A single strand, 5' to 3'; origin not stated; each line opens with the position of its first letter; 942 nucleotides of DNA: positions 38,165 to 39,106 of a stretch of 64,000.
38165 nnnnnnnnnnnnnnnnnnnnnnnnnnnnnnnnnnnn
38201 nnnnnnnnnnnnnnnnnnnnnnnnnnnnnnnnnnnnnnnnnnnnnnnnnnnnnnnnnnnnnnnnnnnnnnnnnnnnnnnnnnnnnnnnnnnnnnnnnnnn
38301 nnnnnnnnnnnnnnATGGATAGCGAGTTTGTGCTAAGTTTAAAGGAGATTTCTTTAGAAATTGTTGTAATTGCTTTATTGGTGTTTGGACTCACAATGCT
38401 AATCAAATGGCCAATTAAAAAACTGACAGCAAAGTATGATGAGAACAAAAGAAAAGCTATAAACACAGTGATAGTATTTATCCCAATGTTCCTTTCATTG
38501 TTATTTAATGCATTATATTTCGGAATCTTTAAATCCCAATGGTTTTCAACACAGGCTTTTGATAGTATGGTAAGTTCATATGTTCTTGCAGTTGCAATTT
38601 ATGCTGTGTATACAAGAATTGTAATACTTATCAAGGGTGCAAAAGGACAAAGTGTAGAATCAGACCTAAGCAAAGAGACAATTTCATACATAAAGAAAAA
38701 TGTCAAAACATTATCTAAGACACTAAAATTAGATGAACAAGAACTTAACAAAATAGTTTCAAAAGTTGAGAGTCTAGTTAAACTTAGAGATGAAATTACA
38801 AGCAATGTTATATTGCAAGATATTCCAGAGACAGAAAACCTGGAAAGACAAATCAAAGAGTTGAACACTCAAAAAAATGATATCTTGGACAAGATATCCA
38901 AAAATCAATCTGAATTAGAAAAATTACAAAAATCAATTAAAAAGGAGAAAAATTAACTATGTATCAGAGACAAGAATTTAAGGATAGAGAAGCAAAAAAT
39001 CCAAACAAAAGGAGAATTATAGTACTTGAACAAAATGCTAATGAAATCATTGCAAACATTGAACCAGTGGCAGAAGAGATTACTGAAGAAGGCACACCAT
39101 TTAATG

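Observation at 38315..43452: Array of five short fiber-tip/tail-collar-like genes with a shared N-terminal adaptor motif and interleaved chaperone-like genes, but no other virion genes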

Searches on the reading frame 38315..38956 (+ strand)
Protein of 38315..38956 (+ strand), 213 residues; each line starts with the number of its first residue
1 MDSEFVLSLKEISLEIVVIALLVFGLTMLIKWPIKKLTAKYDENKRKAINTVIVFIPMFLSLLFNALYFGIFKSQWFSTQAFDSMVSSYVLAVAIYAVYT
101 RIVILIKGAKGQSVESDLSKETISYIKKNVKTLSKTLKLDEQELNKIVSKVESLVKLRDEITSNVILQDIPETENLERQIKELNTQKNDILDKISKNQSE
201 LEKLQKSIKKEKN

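Call 4: search_protein_families(library=pfam, proteins=[window:38315-38956:+], max_evalue=0.1)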
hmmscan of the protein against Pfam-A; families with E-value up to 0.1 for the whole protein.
window:38315-38956:+ (213 aa): 5 families
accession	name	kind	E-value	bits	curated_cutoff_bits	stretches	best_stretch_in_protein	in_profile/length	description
PF06179.17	Med22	-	0.00097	19.8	26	1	143-201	44-103/105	Surfeit locus protein 5 subunit 22 of Mediator complex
PF13543.13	SAM_KSR1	-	0.0027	18.1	22.5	1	118-152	22-56/75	SAM like domain present in kinase suppressor RAS 1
PF11857.13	DUF3377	-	0.0068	16.8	26.5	1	38-80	16-58/72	Domain of unknown function (DUF3377)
PF13935.11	Ead_Ea22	-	0.04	14.9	27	1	140-212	44-117/139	Ead/Ea22-like protein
PF08006.16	HAAS_TM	-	0.048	14.2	28.3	1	13-109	14-109/117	HAAS transmembrane region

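Call 5: search_protein_families(library=phrogs, proteins=[window:38315-38956:+], max_evalue=0.01)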
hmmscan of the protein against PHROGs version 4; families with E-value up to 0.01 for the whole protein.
window:38315-38956:+ (213 aa): 1 family
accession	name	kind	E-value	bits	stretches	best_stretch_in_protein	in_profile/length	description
phrog_33781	-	unknown function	0.00028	21.5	1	47-179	6-133/255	-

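Call 21: find_homologous_proteins(query=window:38315-38956:+, max_evalue=0.001)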
Query window:38315-38956:+ (213 aa): 146 proteins with E <= 0.001 among 617 candidates; the best 120 are listed.
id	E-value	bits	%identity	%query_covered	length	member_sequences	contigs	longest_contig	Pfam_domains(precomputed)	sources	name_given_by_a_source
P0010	3.6e-114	397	92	100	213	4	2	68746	-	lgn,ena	-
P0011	8.0e-110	383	89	100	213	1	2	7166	-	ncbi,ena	-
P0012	2.9e-104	365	85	100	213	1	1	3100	-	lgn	-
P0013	1.2e-102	359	83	100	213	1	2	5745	-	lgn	-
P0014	9.8e-101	353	81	100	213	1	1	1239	-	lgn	-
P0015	4.3e-98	344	79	98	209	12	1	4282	-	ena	-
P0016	1.7e-74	268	63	98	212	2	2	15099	-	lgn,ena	-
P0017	6.9e-74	266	60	99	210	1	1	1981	-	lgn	-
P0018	1.9e-73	264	63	98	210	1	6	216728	-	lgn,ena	-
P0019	2.2e-73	264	59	99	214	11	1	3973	-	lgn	-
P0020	5.0e-73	263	62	98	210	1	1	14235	-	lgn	-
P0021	6.5e-73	262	62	98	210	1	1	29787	-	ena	-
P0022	1.0e-72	262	63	98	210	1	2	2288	-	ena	-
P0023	2.0e-72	261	62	98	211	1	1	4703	-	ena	-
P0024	2.1e-72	261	62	98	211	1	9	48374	-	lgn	-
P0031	4.9e-70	253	59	98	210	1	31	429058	-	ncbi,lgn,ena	-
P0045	1.1e-68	249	56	99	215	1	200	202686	-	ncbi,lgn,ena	-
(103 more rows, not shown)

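Call 22: find_encoding_contigs(protein=P0045, flank=10000, max_places=2)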
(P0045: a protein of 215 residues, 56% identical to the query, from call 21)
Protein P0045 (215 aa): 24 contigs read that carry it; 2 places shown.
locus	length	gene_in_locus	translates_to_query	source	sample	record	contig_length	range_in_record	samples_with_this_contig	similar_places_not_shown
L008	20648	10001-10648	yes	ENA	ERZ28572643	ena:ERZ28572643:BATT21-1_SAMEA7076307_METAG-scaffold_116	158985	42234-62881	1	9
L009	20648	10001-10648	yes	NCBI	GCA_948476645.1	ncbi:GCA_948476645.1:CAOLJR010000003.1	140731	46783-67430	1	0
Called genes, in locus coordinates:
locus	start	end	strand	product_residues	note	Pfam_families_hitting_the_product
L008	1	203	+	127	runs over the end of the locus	PF04237:YjbR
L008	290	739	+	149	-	-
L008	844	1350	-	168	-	-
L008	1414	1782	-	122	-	-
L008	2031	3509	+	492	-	PF09547:SpoIVA_ATPase, PF20438:SpoIVA_middle, PF20439:SpoIVA_C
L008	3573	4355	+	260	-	PF00293:NUDIX (weak)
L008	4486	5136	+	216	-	PF09997:DUF2238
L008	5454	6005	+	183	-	PF01648:ACPS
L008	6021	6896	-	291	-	PF00126:HTH_1, PF03466:LysR_substrate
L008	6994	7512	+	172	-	-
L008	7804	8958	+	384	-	-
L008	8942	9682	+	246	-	PF00106:adh_short, PF08659:KR, PF13561:adh_short_C2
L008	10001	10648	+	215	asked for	-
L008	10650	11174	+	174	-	-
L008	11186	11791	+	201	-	-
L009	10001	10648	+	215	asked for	-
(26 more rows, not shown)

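Call 23: find_encoding_contigs(protein=P0031, flank=10000, max_places=2)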
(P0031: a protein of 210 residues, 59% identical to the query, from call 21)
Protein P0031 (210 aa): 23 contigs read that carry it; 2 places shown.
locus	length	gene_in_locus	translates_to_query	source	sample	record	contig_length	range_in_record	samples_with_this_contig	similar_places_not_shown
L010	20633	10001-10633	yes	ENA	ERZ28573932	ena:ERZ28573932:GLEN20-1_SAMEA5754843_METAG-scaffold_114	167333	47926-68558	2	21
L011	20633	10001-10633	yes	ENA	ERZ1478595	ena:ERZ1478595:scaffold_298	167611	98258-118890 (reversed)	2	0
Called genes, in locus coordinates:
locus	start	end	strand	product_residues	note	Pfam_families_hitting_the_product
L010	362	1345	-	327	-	PF14057:GGGtGRT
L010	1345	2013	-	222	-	-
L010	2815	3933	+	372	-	PF01663:Phosphodiest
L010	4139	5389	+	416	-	PF00579:tRNA-synt_1b, PF01479:S4 (faint), PF22421:SYY_C-terminal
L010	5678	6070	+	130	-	PF01205:Impact_N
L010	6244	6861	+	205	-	PF27462:RecX_N (weak), PF21982:RecX_HTH1, PF02631:RecX_HTH2, PF21981:RecX_HTH3 (weak)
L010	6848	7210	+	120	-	PF01648:ACPS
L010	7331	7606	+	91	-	-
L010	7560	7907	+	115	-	PF02452:PemK_toxin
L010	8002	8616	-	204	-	PF06941:NT5C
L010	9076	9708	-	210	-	PF13443:HTH_26, PF01381:HTH_3 (weak), PF00717:Peptidase_S24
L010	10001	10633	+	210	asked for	-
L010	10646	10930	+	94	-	-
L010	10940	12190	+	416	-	PF21722:Gly_rich_2 (weak)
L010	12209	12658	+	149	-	-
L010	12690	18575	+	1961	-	PF05593:RHS_repeat (faint)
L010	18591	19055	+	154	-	-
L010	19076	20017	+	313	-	-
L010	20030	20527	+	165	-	-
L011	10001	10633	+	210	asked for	-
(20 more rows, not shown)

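Call 28: find_related_loci(query=A1, collection=genome_contigs, flank=10000)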
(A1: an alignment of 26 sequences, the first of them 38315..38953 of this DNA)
Query A1 (213 aa) in genome_contigs; peptide patterns used: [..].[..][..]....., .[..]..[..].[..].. (x = any residue, [..] = any of these).
107 stretches matched a pattern; 27 encode a relative of the query (tblastn E <= 1e-3); 27 distinct loci.
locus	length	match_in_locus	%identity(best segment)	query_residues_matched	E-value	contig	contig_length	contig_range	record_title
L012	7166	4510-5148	89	1-213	2e-115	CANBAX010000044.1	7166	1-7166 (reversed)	MAG TPA_asm: uncultured Clostridia bacterium isolate SRR15322615_bin.1_metawrap_v1.3_MAG genome assembly, contig: NODE.2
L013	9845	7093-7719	80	1-209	2e-110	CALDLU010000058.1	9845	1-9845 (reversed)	MAG TPA_asm: uncultured Clostridia bacterium isolate SRR1747028_bin.21_CONCOCT_v1.1_MAG genome assembly, contig: ERZ8082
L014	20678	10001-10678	56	1-210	2e-79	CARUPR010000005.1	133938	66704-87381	MAG TPA_asm: uncultured Eubacteriales bacterium isolate MGBC127298 genome assembly, contig: MGBC127298.5, whole genome s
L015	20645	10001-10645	59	1-213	5e-77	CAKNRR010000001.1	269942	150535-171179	MAG TPA_asm: uncultured Clostridia bacterium isolate ERR3414588_bin.31_metaWRAP_v1.1_MAG genome assembly, contig: NODE_2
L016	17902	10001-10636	55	1-211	3e-76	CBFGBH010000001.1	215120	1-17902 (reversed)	MAG: Candidatus Onthoplasma sp. isolate ena-SAMPLE-TAB-24-07-2025-15:39:17:980-14992 genome assembly, contig: opera_cont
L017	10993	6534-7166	58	1-210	2e-76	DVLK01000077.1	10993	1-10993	MAG TPA_asm: Candidatus Caccovivens faecavium isolate ChiW6-1002 ChiW6__C90521_L10993_SRR5512644, whole genome shotgun s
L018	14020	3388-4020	57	1-210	2e-75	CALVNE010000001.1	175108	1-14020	MAG: uncultured Clostridia bacterium isolate BRZ_EH__bin128 genome assembly, contig: BRZ_EH__NODE_128_length_175108_cov_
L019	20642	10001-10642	57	1-210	1e-74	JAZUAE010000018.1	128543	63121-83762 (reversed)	MAG: Clostridia bacterium isolate T1900045322_YK20190011.MAGScoT_cleanbin_000028 SGB_6372_k141_5066413, whole genome sho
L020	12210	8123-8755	57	1-210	2e-74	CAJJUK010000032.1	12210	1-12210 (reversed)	MAG TPA_asm: uncultured Catabacter sp. isolate ERR321597-bin.24 genome assembly, contig: NODE_3766_length_12210_cov_6.62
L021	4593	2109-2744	54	1-211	5e-74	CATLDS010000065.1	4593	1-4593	MAG TPA_asm: uncultured Christensenellaceae bacterium isolate MGG12687_1680015473 genome assembly, contig: ERR3199691_84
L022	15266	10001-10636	54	1-210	2e-73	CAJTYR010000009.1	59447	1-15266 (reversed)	MAG TPA_asm: uncultured Christensenella sp. isolate MGBC114398 genome assembly, contig: MGBC114398.9, whole genome shotg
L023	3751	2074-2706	55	1-211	3e-72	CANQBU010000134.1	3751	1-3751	MAG: uncultured Clostridia bacterium isolate Lapin-002__bin27 genome assembly, contig: Lapin-002__NODE_33606_length_3751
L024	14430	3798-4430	55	1-211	4e-72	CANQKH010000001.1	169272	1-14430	MAG: uncultured Clostridia bacterium isolate Lapin-030__bin96 genome assembly, contig: Lapin-030__NODE_77_length_169272_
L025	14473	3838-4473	55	1-210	2e-70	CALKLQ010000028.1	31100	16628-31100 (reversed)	MAG TPA_asm: uncultured Clostridia bacterium isolate ERR911987_bin.81_CONCOCT_v1.1_MAG genome assembly, contig: ERZ82470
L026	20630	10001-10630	57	1-210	5e-72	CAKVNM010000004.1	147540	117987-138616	MAG: uncultured Clostridia bacterium isolate REFINED_METABAT215_TOP10_CONTIGS_1500_ASSEMBLY_K77_MERGED__Nepal_MoBio_Fibe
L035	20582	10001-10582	45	1-203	9e-46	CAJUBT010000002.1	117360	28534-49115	MAG TPA_asm: uncultured Christensenella sp. isolate MGBC128010 genome assembly, contig: MGBC128010.2, whole genome shotg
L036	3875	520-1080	41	1-187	3e-45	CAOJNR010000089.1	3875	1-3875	MAG TPA_asm: uncultured Clostridia bacterium isolate SRR15730521_bin.4_metawrap_v1.3_MAG genome assembly, contig: NODE.1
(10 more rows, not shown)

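Call 31: search_protein_families(library=ncbifam, proteins=[window:38315-38956:+], max_evalue=0.01)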
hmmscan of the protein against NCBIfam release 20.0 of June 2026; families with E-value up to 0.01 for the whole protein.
window:38315-38956:+ (213 aa): 0 families

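Call 37: search_protein_families(library=phrogs, proteins=[L014:10692-12587:+, L036:1122-2837:+, L016:10647-12170:+, L021:2755-4080:+, L010:10940-12190:+, L019:10656-11579:+, L025:4487-5398:+, L026:10644-11678:+, L035:10621-11574:+, L010:10646-10930:+], max_evalue=0.01)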
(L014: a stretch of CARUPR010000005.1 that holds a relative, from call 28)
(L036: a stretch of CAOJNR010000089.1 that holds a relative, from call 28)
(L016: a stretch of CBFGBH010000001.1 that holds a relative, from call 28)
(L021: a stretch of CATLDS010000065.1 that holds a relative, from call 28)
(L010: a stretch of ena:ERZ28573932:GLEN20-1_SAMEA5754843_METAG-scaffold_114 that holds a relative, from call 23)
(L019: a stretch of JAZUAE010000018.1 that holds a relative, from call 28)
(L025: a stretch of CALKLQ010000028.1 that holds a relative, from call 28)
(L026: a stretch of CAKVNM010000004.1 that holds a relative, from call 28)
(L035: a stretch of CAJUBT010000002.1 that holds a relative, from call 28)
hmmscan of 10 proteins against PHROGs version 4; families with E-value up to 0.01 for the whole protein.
L014:10692-12587:+ (631 aa): 5 families
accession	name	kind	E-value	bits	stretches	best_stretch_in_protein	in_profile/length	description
phrog_13173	-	tail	3.3e-06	26.9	1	60-218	146-323/674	tail fiber protein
phrog_3279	-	tail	0.00074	20.1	1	60-231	147-311/396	tail fiber protein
phrog_4242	-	tail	0.0018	18.6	1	56-290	243-468/628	tail fiber protein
phrog_25042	-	tail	0.0019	17.7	1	60-275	146-346/632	tail fiber protein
phrog_13481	-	tail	0.004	17.1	1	61-219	128-321/596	tail fiber protein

L036:1122-2837:+ (571 aa): 3 families
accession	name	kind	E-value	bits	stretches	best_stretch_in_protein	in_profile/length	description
phrog_3971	-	unknown function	7e-07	29.6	1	131-242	91-196/331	-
phrog_11373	-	tail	3.7e-05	22.8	1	137-218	824-901/1318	tail protein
phrog_6614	-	tail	0.00075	19.2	1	140-222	312-395/548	minor tail protein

L016:10647-12170:+ (507 aa): 4 families
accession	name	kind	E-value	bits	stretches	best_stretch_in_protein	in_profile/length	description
phrog_13173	-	tail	2.6e-07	30.6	1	70-123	109-162/674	tail fiber protein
phrog_19280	-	unknown function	0.0022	17.7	1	65-124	139-198/623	-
phrog_4571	-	unknown function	0.0036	18.2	0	344-387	10-53/289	-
phrog_25042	-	tail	0.0073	15.8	1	51-123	122-190/632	tail fiber protein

L021:2755-4080:+ (441 aa): 1 family
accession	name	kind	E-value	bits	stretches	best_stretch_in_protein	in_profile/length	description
phrog_6921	-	tail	0.0038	17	1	212-284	327-407/738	tail fiber protein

L010:10940-12190:+ (416 aa): 2 families
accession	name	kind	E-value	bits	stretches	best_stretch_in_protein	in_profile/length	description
phrog_416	-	tail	0.00026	21.9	1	145-322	183-340/350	minor tail protein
phrog_2295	-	unknown function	0.0056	16.2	1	124-412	568-842/1183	-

L019:10656-11579:+ (307 aa): 12 families
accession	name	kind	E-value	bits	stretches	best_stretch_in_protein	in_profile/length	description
phrog_13173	-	tail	6.3e-12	45.8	1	29-293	106-373/674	tail fiber protein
phrog_32829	-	tail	1.8e-10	40.5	1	59-235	131-311/840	tail fiber protein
phrog_3279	-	tail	3.5e-07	31.1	1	46-253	98-321/396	tail fiber protein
phrog_4219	-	DNA, RNA and nucleotide metabolism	4.8e-06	26.1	1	55-285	118-350/867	regulator of chromosome condensation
phrog_8713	-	tail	1.4e-05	25.3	1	53-295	140-370/509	tail fiber protein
phrog_20680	-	unknown function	5.8e-05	23.7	1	145-230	58-146/253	-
phrog_4242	-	tail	7.8e-05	23.1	1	62-272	162-374/628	tail fiber protein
phrog_13481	-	tail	9.9e-05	22.5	1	34-167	130-260/596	tail fiber protein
phrog_33642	-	tail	0.00072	19.1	1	59-182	206-329/675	tail fiber assembly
phrog_9502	-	tail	0.0015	18.3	1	63-264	128-331/647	tail fiber protein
phrog_13980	-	tail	0.002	17.9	1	55-278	158-367/756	tail fiber protein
phrog_25788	-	tail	0.0039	16.9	1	26-122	42-139/603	tail fiber protein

L025:4487-5398:+ (303 aa): 7 families
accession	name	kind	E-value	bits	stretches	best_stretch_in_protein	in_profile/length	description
phrog_13173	-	tail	7.9e-14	52.1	1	55-232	134-301/674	tail fiber protein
phrog_3279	-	tail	5.4e-05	23.9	1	47-236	99-295/396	tail fiber protein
phrog_25042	-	tail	8.6e-05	22.2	1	105-239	142-272/632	tail fiber protein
phrog_33642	-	tail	0.00011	21.9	1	60-174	207-321/675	tail fiber assembly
phrog_4219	-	DNA, RNA and nucleotide metabolism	0.00048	19.5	1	51-168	212-329/867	regulator of chromosome condensation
phrog_13481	-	tail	0.0016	18.5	1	92-254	148-264/596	tail fiber protein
phrog_25788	-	tail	0.0033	17.1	1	23-103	39-120/603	tail fiber protein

L026:10644-11678:+ (344 aa): 0 families

L035:10621-11574:+ (317 aa): 11 families
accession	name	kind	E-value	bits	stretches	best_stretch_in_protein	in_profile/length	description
phrog_24267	-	unknown function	3.2e-21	77.2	1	183-315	137-264/266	-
phrog_6465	-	tail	3.8e-18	67.1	1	142-316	96-280/281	tail protein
phrog_5717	-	tail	1e-16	61.4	1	73-316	892-1149/1150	tail protein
phrog_8469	-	tail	2.6e-13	51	2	151-259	103-201/303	tail fiber protein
phrog_8763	-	tail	7.8e-12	45.2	1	232-312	645-744/1024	tail protein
phrog_2097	-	tail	2.1e-11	44.3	1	23-261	254-467/644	tail fiber protein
phrog_32829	-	tail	3.4e-05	23.1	1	59-110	241-292/840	tail fiber protein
phrog_13481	-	tail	6e-05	23.2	1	59-125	209-264/596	tail fiber protein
phrog_9116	-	tail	0.00023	21.1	1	233-310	133-205/455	tail protein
phrog_958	-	tail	0.00047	19.6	1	177-221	443-489/606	baseplate wedge subunit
phrog_20878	-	tail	0.0033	18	1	236-316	277-364/365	tail fiber protein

L010:10646-10930:+ (94 aa): 0 families

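Call 43: search_dna_similar(query=window:38315-38956:+, collection=phages, mode=protein, max_evalue=0.01)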
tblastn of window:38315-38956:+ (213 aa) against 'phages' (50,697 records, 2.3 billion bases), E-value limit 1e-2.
No match.

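Call 44: search_dna_similar(query=L019:10656-11579:+, collection=phages, mode=protein, max_evalue=0.001)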
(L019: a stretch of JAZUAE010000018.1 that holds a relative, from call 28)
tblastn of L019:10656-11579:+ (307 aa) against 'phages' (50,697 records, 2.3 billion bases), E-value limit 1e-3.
No match.

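Call 62: find_related_loci(query=A1, collection=viral_contigs, flank=10000)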
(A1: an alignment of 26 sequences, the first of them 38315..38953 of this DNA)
Query A1 (213 aa) in viral_contigs; peptide patterns used: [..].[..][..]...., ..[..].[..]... (x = any residue, [..] = any of these).
131 stretches matched a pattern, but none encodes a relative of the query by tblastn (E <= 1e-3).

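Call 71: search_protein_representatives(alignment_id=A1)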
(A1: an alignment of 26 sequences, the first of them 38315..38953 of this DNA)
Query: 26 sequences, 212 profile positions. Proteins with E-value up to 0.001 (for the whole library): 196; up to 1e-10: 78; up to 1e-30: 45. The best 150 are listed.
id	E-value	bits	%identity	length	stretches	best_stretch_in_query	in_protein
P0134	2.9e-76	272.1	-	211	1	1-211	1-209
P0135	3.0e-75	268.7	-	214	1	1-209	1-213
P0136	5.5e-65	235.2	-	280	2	1-185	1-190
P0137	4.3e-57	209.4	-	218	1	1-210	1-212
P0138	3.9e-56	206.3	-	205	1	1-198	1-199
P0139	1.8e-52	194.3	-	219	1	1-211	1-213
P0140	3.9e-51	189.9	-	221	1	1-208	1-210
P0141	6.2e-50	186.0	-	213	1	1-211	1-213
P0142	7.5e-50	185.7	-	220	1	1-210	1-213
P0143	1.2e-49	185.1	-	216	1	1-209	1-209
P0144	1.5e-49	184.7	-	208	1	1-205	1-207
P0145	1.7e-49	184.6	-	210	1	4-209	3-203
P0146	2.6e-49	184.0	-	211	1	5-209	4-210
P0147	2.7e-49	183.9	-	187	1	5-185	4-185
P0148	1.5e-48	181.5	-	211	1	1-210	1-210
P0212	1.1e-10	57.8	-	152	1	18-153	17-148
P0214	1.5e-10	57.4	-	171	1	4-104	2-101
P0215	3.8e-10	56.0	-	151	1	8-143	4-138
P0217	7.9e-10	55.0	-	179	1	5-121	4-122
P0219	1.1e-09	54.5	-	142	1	8-132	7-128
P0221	3.1e-09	53.0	-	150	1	11-143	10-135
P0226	6.1e-09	52.1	-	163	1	16-153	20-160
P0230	1.0e-08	51.4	-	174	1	4-128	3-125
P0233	1.2e-08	51.1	-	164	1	4-154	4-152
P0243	1.1e-07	47.9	-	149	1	12-141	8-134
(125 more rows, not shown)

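Call 73: search_protein_families(library=phrogs, proteins=[P0212, P0214, P0215, P0217, P0219, P0221, P0226, P0230, P0233, P0243], max_evalue=0.001)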
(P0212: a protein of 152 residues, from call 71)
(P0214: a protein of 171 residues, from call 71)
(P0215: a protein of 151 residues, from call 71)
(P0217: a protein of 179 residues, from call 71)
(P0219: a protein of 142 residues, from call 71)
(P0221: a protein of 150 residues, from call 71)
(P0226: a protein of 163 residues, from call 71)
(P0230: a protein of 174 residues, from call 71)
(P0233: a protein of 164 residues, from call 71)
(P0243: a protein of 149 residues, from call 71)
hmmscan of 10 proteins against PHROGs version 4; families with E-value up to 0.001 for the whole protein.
P0212 (152 aa): 0 families

P0214 (171 aa): 0 families

P0215 (151 aa): 0 families

P0217 (179 aa): 0 families

P0219 (142 aa): 0 families

P0221 (150 aa): 0 families

P0226 (163 aa): 0 families

P0230 (174 aa): 0 families

P0233 (164 aa): 0 families

P0243 (149 aa): 0 families

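Call 74: search_protein_families(library=pfam, proteins=[P0212, P0214, P0215, P0217, P0219, P0221, P0226, P0230, P0233, P0243], max_evalue=0.01)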
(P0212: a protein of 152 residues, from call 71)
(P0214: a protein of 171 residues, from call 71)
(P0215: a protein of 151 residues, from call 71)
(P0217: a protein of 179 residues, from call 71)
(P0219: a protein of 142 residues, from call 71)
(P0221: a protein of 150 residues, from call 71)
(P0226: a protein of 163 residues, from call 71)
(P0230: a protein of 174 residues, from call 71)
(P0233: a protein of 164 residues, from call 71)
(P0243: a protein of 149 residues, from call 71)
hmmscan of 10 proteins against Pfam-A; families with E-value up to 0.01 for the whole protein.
P0212 (152 aa): 1 family
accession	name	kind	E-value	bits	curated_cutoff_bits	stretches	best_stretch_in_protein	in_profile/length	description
PF04515.18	Choline_transpo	-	0.0084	15.8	26.9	0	20-102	164-243/326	Plasma-membrane choline transporter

P0214 (171 aa): 0 families

P0215 (151 aa): 0 families

P0217 (179 aa): 0 families

P0219 (142 aa): 0 families

P0221 (150 aa): 0 families

P0226 (163 aa): 0 families

P0230 (174 aa): 0 families

P0233 (164 aa): 0 families

P0243 (149 aa): 1 family
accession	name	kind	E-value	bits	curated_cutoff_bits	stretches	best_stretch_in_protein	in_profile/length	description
PF02109.21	DAD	-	0.0033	18.1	27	1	45-125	21-96/109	DAD family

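Call 75: search_dna_similar(query=P0215, collection=phages, mode=protein, max_evalue=0.001)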
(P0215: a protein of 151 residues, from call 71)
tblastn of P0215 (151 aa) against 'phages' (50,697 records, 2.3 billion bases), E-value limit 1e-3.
No match.

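Call 76: search_dna_similar(query=P0230, collection=phages, mode=protein, max_evalue=0.001)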
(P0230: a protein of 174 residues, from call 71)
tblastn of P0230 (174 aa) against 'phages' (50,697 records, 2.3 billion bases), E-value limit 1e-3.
No match.
